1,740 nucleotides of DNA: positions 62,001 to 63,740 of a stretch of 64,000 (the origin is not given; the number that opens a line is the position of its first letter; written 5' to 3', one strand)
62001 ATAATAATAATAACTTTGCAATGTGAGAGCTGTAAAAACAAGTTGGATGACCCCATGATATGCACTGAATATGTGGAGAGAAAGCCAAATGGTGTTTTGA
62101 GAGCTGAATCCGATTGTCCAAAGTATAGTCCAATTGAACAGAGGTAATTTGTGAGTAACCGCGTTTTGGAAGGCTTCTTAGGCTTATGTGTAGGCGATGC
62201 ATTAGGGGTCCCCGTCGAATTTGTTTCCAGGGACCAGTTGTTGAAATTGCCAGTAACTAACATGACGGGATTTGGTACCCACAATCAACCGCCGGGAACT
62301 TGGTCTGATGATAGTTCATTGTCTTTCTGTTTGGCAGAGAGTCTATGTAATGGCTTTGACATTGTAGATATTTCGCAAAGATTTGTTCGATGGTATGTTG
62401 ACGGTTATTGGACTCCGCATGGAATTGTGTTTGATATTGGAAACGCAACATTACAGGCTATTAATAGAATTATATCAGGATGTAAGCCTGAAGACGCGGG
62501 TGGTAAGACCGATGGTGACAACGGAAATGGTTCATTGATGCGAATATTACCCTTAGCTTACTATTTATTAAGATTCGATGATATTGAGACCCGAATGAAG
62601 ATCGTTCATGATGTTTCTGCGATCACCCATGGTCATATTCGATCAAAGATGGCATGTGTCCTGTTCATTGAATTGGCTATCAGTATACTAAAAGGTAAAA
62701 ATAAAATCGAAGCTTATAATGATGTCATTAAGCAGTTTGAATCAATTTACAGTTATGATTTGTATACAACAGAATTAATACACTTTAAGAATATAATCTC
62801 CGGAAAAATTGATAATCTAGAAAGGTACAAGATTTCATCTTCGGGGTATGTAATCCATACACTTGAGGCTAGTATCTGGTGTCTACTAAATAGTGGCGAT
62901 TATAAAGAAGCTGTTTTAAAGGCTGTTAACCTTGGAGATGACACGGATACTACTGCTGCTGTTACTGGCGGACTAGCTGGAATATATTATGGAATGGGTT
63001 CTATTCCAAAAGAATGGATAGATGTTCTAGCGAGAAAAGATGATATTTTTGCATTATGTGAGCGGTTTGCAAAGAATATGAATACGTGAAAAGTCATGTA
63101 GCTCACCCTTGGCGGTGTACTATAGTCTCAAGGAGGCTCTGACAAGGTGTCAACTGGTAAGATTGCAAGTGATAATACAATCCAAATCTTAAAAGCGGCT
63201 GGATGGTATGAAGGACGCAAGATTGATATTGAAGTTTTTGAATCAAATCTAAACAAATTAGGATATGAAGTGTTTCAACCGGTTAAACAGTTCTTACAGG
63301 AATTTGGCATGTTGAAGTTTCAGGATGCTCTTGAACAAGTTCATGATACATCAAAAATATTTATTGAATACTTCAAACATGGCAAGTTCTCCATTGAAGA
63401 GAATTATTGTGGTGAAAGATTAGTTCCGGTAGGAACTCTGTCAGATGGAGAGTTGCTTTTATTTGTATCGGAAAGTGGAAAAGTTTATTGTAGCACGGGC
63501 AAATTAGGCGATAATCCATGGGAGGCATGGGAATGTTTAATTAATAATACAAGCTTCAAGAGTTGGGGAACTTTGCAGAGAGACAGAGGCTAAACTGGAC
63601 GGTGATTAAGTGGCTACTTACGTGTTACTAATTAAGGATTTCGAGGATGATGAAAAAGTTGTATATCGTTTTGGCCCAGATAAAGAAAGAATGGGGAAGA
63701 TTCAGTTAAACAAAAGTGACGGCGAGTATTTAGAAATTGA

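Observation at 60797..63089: RHS-delivered R-S-E ADP-ribosyltransferase paired with an ADP-ribosylglycohydrolase as likely enzymatic immunity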

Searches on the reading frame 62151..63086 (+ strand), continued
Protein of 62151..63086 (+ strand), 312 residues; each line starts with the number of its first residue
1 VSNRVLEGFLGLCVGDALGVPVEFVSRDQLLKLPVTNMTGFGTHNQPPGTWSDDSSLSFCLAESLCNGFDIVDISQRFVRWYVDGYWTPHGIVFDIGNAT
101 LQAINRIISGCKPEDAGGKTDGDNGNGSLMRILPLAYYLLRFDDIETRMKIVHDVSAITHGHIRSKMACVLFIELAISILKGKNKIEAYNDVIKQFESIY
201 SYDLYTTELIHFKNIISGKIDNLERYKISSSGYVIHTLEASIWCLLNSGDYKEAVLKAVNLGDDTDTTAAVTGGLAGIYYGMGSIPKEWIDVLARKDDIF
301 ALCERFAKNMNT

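Call 62: search_solved_structures(query=window:62151-63086:+, max_evalue=1e-25, show_alignments=5)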
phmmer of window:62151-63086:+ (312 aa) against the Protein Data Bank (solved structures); distinct sequences matched with E-value up to 1e-25: 6.
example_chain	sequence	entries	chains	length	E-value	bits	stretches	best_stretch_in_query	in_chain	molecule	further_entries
8za7_A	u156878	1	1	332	5.1e-92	311.6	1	3-309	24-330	Lmo0067 protein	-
2cwc_A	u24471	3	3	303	1.2e-44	156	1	3-303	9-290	ADP-ribosylglycohydrolase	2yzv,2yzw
6dre_A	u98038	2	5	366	1.9e-43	152.1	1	8-305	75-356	ADP-ribosyl-(Dinitrogen reductase) hydrolase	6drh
2woc_A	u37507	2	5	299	9.8e-29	103.8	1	3-296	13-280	ADP-RIBOSYL-[DINITROGEN REDUCTASE] GLYCOHYDROLASE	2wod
2woe_A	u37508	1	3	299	4e-28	101.7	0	3-296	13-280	ADP-RIBOSYL-[DINITROGEN REDUCTASE] GLYCOHYDROLASE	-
1t5j_A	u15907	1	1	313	1.6e-26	96.5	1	2-306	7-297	Hypothetical protein MJ1187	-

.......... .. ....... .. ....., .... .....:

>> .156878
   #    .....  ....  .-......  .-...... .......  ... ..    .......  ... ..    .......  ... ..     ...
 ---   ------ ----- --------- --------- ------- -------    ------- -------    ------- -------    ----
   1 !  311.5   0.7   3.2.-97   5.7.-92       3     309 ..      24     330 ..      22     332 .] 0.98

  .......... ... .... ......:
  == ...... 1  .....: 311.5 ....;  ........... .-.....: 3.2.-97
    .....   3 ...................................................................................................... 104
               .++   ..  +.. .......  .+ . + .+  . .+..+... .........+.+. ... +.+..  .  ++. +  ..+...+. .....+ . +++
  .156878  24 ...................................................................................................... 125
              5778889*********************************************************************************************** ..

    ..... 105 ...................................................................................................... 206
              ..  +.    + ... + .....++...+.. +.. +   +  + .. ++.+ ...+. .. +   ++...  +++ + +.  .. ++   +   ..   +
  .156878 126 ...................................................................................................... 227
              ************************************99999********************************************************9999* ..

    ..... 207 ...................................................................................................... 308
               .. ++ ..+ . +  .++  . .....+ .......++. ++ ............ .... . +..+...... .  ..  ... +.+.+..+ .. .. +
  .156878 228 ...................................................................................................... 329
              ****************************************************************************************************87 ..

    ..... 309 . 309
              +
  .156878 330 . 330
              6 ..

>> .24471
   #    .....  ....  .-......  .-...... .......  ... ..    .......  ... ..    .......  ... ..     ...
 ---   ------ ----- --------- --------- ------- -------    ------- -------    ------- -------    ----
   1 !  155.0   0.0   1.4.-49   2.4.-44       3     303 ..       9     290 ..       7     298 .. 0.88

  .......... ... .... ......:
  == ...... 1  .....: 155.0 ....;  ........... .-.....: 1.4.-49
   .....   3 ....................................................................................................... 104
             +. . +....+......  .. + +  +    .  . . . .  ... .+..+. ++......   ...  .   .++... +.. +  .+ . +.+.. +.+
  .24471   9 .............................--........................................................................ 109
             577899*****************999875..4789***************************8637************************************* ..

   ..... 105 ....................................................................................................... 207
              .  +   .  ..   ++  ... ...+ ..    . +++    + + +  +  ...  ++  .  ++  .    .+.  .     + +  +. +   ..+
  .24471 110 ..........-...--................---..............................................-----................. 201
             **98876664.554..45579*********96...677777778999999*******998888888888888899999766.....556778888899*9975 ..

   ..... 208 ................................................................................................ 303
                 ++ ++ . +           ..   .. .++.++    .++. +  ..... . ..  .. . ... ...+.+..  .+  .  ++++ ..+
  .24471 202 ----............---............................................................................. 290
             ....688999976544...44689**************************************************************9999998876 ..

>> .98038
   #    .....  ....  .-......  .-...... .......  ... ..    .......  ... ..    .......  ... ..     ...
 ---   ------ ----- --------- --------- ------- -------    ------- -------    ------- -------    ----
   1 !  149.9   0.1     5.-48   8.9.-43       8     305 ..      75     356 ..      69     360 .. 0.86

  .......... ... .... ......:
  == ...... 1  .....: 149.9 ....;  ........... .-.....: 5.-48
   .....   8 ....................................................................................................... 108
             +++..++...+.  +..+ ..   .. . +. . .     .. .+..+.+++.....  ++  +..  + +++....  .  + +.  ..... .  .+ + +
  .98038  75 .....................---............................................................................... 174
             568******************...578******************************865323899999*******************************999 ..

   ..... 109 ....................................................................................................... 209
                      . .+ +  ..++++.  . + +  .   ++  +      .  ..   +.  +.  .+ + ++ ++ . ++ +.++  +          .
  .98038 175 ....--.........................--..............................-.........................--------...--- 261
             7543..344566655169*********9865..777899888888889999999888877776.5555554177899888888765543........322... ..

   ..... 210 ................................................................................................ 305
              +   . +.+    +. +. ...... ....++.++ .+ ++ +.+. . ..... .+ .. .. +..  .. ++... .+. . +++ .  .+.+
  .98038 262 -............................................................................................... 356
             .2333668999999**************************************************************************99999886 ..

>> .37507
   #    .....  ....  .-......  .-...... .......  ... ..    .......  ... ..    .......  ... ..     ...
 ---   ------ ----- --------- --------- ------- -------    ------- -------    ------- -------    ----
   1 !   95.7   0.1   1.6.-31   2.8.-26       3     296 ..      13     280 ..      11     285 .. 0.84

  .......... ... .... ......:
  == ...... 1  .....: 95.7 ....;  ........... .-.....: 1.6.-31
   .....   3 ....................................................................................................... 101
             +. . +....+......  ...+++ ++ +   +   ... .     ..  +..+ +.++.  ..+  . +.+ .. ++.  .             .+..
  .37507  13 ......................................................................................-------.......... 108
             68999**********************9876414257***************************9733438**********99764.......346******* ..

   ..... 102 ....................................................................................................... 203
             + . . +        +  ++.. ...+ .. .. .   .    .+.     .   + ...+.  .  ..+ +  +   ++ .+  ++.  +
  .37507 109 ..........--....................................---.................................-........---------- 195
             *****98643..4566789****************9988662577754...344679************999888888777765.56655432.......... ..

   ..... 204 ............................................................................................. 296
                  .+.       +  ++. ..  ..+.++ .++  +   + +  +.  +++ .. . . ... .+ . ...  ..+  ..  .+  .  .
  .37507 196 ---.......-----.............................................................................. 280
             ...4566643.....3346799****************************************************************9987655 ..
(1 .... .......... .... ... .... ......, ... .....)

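Call 69: find_encoding_contigs(protein=P0164, flank=5000, max_places=2)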
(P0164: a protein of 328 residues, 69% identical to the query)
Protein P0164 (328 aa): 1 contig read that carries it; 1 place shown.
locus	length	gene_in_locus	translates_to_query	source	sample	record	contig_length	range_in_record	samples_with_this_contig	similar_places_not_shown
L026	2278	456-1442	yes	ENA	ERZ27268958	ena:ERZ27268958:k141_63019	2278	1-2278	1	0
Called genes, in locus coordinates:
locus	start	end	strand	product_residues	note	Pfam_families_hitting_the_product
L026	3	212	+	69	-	?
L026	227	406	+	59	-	-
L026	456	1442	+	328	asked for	PF03747:ADP_ribosyl_GH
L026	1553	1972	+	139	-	-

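Call 70: find_encoding_contigs(protein=P0170, flank=6000, max_places=2)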
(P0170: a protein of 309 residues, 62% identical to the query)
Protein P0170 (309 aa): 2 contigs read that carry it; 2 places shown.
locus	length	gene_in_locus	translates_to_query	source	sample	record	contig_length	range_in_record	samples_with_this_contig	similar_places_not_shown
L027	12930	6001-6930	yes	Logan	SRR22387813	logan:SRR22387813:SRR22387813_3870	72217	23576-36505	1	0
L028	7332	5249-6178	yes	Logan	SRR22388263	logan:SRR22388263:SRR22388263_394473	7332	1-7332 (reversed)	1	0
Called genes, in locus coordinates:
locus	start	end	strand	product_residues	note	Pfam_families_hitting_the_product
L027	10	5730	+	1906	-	PF00082:Peptidase_S8, PF23844:NCTSP_N, PF23845:TIM-barrel_NCTSP, PF13287:Fn3_assoc, PF13290:CHB_HEX_C_1, PF01471:PG_binding_1 (weak), PF03496:ADPrib_exo_Tox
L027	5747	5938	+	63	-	-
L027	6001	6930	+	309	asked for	PF03747:ADP_ribosyl_GH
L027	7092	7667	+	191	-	-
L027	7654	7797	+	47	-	PF13717:Zn_ribbon_4 (faint), PF24441:DUF7560 (faint), PF24460:DUF7575 (faint)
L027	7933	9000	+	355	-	-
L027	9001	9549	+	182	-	-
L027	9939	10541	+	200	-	PF13302:Acetyltransf_3, PF00583:Acetyltransf_1 (weak)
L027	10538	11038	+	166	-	PF13302:Acetyltransf_3, PF13523:Acetyltransf_8 (weak), PF00583:Acetyltransf_1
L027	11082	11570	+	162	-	-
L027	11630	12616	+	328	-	PF23914:TPR_CcmH_CycH (faint), PF13174:TPR_6 (faint), PF13428:TPR_14 (faint), PF21033:RMD1-3 (faint), PF13432:TPR_16 (faint), PF12895:ANAPC3 (weak), PF13424:TPR_12 (weak), PF14559:TPR_19 (weak), +6 more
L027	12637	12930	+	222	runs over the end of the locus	-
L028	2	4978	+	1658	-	?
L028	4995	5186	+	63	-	-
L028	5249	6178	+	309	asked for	PF03747:ADP_ribosyl_GH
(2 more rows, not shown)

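Call 71: find_encoding_contigs(protein=P0218, flank=6000, max_places=2)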
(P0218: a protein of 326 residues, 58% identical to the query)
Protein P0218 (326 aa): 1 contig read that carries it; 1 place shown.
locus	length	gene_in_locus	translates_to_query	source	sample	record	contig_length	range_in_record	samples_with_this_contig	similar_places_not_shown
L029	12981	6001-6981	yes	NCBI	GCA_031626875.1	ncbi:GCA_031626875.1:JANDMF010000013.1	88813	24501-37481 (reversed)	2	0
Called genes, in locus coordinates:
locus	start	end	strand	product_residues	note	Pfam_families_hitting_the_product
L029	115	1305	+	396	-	PF00201:UDPGT, PF04101:Glyco_tran_28_C, PF06722:EryCIII-like_C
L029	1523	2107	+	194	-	PF06353:DUF1062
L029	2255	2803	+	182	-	PF13302:Acetyltransf_3, PF13420:Acetyltransf_4 (weak), PF00583:Acetyltransf_1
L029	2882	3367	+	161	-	-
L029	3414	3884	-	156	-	PF01325:Fe_dep_repress, PF02742:Fe_dep_repr_C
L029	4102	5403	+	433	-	PF01566:Nramp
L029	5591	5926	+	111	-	-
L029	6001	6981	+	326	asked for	PF03747:ADP_ribosyl_GH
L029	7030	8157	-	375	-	PF07470:Glyco_hydro_88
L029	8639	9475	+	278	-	PF01261:AP_endonuc_2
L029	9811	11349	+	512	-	PF13347:MFS_2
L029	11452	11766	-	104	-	PF05336:rhaM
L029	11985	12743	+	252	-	PF08220:HTH_DeoR, PF08279:HTH_11 (weak), PF00455:DeoRC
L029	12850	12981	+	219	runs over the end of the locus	PF00657:Lipase_GDSL, PF13472:Lipase_GDSL_2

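Call 96: find_encoding_contigs(protein=P0212, flank=4000, max_places=1)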
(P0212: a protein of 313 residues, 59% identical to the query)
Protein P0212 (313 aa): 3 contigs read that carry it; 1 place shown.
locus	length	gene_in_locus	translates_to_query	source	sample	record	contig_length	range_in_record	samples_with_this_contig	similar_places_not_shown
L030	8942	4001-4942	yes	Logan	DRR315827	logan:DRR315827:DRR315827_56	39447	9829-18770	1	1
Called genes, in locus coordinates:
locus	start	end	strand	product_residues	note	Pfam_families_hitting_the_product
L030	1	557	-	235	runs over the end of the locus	PF20260:PUA_4, PF04452:Methyltrans_RNA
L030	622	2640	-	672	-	PF03460:NIR_SIR_ferr, PF01077:NIR_SIR, PF03460:NIR_SIR_ferr, PF01077:NIR_SIR (weak)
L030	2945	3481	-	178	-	PF13505:OMP_b-brl (faint)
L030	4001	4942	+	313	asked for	PF03747:ADP_ribosyl_GH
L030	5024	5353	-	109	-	PF03091:CutA1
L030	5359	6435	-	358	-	-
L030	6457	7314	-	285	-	-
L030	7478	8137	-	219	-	PF24276:DUF7469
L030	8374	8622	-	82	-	-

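Call 97: find_encoding_contigs(protein=P0181, flank=4000, max_places=1)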
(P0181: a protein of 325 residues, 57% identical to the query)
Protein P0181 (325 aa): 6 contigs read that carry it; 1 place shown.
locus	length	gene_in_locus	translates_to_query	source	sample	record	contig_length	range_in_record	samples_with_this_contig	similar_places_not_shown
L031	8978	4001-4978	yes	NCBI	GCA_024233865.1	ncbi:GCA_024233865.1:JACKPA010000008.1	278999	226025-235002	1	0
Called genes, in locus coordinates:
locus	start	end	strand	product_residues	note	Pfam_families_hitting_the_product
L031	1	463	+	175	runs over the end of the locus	-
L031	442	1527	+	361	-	-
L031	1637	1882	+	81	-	-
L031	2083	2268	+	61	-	-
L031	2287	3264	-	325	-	-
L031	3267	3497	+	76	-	-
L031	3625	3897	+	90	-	PF03683:UPF0175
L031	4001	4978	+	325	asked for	PF03747:ADP_ribosyl_GH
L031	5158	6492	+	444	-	PF01555:N6_N4_Mtase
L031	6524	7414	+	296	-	PF12784:PDDEXK_2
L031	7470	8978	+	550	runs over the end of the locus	PF01555:N6_N4_Mtase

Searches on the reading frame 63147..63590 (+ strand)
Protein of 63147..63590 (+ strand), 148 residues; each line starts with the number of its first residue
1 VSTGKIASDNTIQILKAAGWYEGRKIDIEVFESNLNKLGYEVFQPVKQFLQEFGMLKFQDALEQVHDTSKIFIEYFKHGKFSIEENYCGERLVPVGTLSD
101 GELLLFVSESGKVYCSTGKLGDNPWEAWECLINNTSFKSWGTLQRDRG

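Call 4: search_protein_families(library=pfam, proteins=[window:63147-63590:+], max_evalue=0.1)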
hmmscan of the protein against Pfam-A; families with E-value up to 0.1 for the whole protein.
window:63147-63590:+ (148 aa): 3 families
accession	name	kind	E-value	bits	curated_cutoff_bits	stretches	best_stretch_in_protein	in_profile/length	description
PF14433.11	SUKH-3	-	3.5e-25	89.3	23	1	9-133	3-145/146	SUKH-3 immunity protein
PF02393.21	US22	-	0.0033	17.9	35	1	83-115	53-94/124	US22 like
PF09346.15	SMI1_KNR4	-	0.043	14.9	25.4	1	31-122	10-107/125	SMI1 / KNR4 family (SUKH-1)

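Call 5: search_protein_families(library=ncbifam, proteins=[window:63147-63590:+], max_evalue=0.1)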
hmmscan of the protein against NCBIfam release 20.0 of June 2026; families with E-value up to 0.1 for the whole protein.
window:63147-63590:+ (148 aa): 0 families
